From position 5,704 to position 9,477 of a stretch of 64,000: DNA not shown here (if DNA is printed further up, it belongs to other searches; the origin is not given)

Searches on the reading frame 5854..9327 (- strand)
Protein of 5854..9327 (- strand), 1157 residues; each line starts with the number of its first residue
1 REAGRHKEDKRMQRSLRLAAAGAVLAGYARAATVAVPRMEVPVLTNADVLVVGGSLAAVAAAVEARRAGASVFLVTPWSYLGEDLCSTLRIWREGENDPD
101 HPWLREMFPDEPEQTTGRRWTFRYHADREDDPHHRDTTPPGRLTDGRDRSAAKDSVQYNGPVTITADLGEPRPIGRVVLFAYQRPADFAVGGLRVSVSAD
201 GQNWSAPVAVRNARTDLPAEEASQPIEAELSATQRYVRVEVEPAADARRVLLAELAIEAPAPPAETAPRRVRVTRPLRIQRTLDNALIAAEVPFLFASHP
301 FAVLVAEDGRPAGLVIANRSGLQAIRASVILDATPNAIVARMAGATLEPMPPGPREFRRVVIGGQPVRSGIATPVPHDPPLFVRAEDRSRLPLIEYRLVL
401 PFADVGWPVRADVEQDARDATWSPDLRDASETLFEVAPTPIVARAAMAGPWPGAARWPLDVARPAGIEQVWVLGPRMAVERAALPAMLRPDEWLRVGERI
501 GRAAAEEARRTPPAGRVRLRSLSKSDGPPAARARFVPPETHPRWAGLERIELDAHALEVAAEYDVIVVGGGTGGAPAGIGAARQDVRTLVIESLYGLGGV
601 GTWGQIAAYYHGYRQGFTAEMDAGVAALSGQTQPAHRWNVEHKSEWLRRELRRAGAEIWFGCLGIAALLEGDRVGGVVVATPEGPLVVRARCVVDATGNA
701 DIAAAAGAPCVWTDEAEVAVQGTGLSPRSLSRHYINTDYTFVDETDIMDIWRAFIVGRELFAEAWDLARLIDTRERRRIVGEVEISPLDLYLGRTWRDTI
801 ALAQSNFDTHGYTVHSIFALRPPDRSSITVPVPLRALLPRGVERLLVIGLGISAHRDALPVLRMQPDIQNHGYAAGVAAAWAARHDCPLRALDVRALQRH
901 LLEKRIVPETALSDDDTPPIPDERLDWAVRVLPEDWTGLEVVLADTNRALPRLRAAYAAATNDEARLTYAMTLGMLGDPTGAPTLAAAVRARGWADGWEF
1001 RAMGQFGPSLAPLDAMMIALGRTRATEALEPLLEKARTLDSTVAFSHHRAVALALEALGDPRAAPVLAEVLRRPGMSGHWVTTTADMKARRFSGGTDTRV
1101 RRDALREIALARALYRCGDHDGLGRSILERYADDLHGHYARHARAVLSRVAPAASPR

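Call 24: search_protein_families(library=pfam, proteins=[window:5854-9327:-], max_evalue=0.001)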
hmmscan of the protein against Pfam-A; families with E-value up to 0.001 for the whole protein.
window:5854-9327:- (1157 aa): 8 families
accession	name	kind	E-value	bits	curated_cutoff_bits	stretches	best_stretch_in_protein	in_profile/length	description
PF12831.13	FAD_oxidored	-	7.6e-69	233.4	27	4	766-901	282-416/416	FAD dependent oxidoreductase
PF00890.30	FAD_binding_2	-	4.2e-08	33.2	20.4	0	48-77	1-30/414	FAD binding domain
PF00754.31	F5_F8_type_C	-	6.2e-08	33.3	28.2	1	136-244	10-115/127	F5/8 type C domain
PF07992.20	Pyr_redox_2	-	1.1e-07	32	26.1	0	563-605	1-39/291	Pyridine nucleotide-disulphide oxidoreductase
PF13646.12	HEAT_2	-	1e-05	26.2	27.7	0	1017-1073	21-73/88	HEAT repeats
PF22633.2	F5_F8_type_C_2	-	2.1e-05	25.5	27.8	1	144-239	3-91/91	NedA-like, galactose-binding domain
PF03130.22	HEAT_PBS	-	8.8e-05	23.1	20.9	0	1049-1072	3-26/27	PBS lyase HEAT-like repeat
PF01134.28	GIDA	-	0.00073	19.1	22.1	0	48-77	1-30/391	Glucose inhibited division protein A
